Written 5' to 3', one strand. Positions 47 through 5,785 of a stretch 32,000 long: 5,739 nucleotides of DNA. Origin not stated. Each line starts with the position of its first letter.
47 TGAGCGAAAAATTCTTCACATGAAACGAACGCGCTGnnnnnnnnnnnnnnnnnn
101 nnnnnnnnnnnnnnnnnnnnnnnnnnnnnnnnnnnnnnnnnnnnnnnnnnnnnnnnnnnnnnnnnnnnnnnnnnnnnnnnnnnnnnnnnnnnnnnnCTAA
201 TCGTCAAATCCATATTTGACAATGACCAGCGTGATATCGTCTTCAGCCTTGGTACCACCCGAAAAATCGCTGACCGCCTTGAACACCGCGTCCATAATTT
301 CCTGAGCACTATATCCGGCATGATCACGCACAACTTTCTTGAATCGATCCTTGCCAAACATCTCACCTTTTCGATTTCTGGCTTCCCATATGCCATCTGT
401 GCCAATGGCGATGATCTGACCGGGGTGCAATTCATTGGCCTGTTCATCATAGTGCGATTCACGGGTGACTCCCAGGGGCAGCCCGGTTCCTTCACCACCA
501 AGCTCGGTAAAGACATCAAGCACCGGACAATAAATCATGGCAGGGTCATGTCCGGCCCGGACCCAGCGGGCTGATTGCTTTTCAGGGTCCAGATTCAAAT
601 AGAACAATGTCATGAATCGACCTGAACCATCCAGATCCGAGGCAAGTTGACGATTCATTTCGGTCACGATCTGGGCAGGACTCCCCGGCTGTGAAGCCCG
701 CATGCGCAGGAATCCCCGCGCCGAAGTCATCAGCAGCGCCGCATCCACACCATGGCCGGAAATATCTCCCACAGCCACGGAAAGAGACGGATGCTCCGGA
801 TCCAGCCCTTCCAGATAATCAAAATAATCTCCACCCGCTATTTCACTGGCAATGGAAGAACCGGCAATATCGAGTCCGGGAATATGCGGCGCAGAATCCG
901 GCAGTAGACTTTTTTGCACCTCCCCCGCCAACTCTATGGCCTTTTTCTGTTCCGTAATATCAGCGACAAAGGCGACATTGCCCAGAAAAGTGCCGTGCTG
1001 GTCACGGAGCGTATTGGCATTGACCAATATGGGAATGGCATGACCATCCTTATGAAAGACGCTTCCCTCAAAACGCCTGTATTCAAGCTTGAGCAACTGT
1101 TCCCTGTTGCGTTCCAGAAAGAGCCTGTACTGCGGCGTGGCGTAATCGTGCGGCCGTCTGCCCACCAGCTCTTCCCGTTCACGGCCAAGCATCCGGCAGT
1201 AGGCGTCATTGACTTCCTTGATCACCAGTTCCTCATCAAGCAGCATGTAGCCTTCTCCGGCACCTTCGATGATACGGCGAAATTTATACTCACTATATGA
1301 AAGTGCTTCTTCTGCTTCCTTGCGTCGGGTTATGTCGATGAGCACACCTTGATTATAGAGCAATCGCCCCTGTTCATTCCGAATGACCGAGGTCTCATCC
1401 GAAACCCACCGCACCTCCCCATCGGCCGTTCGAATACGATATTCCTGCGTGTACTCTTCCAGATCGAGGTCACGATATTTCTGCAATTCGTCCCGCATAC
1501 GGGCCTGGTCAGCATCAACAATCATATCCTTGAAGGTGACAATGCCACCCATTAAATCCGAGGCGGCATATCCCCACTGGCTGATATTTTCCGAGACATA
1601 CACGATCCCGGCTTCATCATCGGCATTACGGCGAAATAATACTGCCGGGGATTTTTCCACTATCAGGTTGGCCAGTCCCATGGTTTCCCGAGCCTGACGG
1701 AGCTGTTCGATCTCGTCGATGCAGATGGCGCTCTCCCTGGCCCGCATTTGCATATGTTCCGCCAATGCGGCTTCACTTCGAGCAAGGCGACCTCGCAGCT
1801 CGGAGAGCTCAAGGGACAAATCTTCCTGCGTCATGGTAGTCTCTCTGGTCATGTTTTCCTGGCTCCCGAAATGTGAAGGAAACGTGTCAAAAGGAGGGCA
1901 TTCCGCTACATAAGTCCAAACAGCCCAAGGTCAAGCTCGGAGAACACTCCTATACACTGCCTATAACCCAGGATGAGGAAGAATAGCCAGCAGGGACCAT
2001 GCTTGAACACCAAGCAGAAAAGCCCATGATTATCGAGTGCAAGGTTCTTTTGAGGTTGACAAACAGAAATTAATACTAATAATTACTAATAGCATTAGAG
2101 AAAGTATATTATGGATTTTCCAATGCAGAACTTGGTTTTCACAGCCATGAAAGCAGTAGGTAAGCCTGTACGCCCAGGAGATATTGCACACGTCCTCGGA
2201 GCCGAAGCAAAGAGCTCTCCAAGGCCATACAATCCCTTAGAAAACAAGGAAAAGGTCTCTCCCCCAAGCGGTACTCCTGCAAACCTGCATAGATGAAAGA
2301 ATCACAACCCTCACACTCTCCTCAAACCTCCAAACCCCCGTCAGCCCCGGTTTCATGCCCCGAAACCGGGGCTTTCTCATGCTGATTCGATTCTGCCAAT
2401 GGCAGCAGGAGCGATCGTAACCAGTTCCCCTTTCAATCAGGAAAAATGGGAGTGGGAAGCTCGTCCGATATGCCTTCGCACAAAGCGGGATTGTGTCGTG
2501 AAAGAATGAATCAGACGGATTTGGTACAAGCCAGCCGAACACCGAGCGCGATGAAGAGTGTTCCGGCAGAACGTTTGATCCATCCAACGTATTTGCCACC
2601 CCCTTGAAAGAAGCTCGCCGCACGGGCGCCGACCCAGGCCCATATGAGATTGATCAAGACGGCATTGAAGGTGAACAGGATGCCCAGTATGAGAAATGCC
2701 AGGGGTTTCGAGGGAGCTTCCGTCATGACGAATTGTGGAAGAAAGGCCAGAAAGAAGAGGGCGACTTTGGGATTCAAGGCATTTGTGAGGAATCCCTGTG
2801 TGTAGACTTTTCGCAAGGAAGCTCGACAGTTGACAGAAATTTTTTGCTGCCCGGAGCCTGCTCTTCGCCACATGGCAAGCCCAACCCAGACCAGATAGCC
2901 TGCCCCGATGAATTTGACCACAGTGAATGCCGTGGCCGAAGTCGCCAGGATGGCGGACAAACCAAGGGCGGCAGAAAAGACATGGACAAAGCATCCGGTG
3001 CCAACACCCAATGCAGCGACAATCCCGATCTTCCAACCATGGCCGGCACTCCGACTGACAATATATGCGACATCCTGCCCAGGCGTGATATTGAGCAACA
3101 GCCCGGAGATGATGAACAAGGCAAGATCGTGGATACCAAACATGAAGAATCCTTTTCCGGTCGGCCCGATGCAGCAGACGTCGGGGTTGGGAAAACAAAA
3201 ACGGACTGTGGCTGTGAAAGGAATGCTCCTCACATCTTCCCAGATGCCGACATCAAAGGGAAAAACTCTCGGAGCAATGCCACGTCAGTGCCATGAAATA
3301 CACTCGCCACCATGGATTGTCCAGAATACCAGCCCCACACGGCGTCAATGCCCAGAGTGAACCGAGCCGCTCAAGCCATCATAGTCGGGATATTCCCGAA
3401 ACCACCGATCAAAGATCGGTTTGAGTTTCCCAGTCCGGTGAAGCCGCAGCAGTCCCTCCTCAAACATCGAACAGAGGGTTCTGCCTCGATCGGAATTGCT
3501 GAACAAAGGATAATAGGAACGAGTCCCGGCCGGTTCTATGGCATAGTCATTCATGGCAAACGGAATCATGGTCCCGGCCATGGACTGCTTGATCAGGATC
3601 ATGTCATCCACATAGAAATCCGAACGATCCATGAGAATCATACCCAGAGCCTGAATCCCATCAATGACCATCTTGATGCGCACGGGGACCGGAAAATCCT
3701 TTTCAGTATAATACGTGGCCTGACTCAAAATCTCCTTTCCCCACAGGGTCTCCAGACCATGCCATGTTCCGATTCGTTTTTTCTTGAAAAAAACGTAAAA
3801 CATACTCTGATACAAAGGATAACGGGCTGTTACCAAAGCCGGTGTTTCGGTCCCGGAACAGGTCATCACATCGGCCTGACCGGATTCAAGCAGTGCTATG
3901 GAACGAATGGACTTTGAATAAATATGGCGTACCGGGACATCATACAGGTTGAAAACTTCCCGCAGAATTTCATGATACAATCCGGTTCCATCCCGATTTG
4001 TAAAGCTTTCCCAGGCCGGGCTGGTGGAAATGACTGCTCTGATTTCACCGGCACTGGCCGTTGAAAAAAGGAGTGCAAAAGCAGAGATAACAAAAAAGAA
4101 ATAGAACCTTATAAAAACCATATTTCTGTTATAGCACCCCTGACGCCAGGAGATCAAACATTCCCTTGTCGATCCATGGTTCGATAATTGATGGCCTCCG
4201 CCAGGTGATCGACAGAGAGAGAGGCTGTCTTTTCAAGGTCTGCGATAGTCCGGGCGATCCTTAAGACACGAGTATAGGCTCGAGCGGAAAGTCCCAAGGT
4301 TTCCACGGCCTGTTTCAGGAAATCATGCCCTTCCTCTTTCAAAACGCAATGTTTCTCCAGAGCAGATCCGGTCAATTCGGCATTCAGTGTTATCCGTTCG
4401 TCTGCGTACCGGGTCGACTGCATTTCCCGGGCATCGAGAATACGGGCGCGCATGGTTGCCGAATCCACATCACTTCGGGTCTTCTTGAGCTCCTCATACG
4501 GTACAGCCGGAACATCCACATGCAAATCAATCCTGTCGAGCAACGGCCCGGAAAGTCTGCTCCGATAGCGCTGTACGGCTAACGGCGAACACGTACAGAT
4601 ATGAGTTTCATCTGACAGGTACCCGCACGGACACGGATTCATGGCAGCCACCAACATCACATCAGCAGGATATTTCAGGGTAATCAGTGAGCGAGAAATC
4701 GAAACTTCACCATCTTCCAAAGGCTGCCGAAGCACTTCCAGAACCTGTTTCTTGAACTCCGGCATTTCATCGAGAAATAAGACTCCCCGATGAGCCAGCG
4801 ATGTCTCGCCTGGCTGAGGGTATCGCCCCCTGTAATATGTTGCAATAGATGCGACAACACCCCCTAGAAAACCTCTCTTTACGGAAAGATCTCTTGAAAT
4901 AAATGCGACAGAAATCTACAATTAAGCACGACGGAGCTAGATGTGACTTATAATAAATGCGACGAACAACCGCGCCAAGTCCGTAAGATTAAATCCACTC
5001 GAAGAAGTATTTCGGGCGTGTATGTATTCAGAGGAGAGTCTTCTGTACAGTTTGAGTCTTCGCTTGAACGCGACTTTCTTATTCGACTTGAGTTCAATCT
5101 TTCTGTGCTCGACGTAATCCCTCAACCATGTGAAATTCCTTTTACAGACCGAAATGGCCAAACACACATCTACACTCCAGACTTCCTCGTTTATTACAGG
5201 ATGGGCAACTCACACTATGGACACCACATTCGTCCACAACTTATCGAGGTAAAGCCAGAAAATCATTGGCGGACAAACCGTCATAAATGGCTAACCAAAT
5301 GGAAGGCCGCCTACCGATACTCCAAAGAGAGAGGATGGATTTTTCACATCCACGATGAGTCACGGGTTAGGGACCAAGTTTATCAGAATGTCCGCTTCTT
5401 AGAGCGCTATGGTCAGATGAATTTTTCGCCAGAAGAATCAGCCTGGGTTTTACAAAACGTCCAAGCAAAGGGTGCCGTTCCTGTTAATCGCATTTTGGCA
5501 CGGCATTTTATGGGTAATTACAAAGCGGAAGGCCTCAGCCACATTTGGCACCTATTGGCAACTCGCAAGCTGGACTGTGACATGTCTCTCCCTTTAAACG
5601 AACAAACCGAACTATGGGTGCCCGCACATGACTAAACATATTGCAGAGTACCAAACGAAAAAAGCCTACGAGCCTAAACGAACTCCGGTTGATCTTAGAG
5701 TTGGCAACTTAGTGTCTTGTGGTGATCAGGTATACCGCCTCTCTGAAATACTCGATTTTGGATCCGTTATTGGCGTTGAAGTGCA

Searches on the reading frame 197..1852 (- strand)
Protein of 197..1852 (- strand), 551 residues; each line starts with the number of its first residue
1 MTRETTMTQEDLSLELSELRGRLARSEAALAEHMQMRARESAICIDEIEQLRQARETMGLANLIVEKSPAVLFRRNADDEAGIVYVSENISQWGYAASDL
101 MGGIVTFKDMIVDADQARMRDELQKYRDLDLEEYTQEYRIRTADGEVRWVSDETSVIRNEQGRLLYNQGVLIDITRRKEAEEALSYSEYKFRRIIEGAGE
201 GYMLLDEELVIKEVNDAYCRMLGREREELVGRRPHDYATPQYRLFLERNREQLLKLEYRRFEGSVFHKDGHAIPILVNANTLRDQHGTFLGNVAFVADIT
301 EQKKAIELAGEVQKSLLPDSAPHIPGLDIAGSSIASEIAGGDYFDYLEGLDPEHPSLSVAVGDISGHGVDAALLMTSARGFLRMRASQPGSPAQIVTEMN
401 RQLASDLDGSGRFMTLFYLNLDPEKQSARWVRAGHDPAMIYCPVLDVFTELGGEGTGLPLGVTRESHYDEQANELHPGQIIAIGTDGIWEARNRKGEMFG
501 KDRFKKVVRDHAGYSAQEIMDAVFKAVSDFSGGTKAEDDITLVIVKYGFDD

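Call 9: search_protein_families(library=pfam, proteins=[window:197-1852:-], max_evalue=0.001)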
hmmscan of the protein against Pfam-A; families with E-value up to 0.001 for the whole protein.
window:197-1852:- (551 aa): 6 families
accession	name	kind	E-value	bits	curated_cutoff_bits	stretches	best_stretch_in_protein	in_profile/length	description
PF07228.17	SpoIIE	-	3e-47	161.5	25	1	357-547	5-191/192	Stage II sporulation protein E (SpoIIE)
PF08447.18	PAS_3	-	1.7e-26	92.8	25.6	2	83-170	1-88/89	PAS fold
PF00989.32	PAS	-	1.4e-20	73.9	22.6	1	190-299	2-113/113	PAS fold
PF13426.13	PAS_9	-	6.2e-18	65.4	27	2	200-301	2-103/103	PAS domain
PF08448.16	PAS_4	-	2.4e-17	63.6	23.1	1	203-303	9-109/110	PAS fold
PF13188.13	PAS_8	-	8e-08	32.4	21.8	1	190-240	2-52/65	PAS domain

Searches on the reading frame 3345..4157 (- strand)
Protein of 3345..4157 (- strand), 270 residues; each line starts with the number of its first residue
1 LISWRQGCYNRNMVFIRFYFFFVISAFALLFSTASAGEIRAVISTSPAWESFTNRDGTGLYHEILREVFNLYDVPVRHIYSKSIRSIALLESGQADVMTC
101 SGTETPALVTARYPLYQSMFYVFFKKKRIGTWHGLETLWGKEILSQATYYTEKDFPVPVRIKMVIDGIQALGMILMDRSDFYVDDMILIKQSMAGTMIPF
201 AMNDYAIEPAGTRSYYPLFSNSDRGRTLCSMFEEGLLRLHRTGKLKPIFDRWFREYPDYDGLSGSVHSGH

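Call 10: search_protein_families(library=pfam, proteins=[window:3345-4157:-], max_evalue=0.001)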
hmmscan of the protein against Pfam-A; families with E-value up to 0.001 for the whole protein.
window:3345-4157:- (270 aa): 1 family
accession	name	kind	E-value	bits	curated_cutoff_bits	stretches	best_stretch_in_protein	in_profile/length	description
PF00497.25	SBP_bac_3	-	0.00013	22.2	26.4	1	49-254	12-131/132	Bacterial extracellular solute-binding proteins, family 3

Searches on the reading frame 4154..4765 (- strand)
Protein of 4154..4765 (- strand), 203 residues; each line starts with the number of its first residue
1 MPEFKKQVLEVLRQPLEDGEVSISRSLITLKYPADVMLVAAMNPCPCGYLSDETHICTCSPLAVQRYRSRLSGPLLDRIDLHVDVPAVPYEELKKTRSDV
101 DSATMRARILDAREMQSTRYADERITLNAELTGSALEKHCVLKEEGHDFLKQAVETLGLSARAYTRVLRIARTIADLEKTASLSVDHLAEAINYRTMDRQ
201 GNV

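Call 10: search_protein_families(library=pfam, proteins=[window:4154-4765:-], max_evalue=0.001)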
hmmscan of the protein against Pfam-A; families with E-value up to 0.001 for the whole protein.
window:4154-4765:- (203 aa): 2 families
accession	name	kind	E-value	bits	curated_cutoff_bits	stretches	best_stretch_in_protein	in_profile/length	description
PF01078.27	Mg_chelatase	-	2.4e-37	128.8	20.3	1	1-92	115-206/207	Magnesium chelatase, subunit ChlI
PF13335.12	Mg_chelatase_C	-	1.8e-31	109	26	1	101-195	3-94/94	Magnesium chelatase, subunit ChlI C-terminal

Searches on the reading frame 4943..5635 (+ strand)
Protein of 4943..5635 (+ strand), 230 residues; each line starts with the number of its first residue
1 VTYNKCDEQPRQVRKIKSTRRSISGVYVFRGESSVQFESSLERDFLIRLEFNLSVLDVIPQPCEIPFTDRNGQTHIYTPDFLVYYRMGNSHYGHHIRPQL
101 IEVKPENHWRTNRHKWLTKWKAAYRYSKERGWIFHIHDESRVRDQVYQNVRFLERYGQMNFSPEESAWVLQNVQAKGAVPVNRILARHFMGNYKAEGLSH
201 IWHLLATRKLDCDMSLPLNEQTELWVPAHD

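Call 9: search_protein_families(library=pfam, proteins=[window:4943-5635:+], max_evalue=0.001)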
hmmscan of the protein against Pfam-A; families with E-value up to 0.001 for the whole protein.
window:4943-5635:+ (230 aa): 2 families
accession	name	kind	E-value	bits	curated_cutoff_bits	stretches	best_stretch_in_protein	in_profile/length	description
PF08722.17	Tn7_TnsA-like_N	-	7.6e-17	62.1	26.5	1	54-139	3-85/85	TnsA-like endonuclease N terminal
PF08721.17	Tn7_Tnp_TnsA_C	-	1.3e-09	38.8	23.4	1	142-214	2-83/83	TnsA endonuclease C terminal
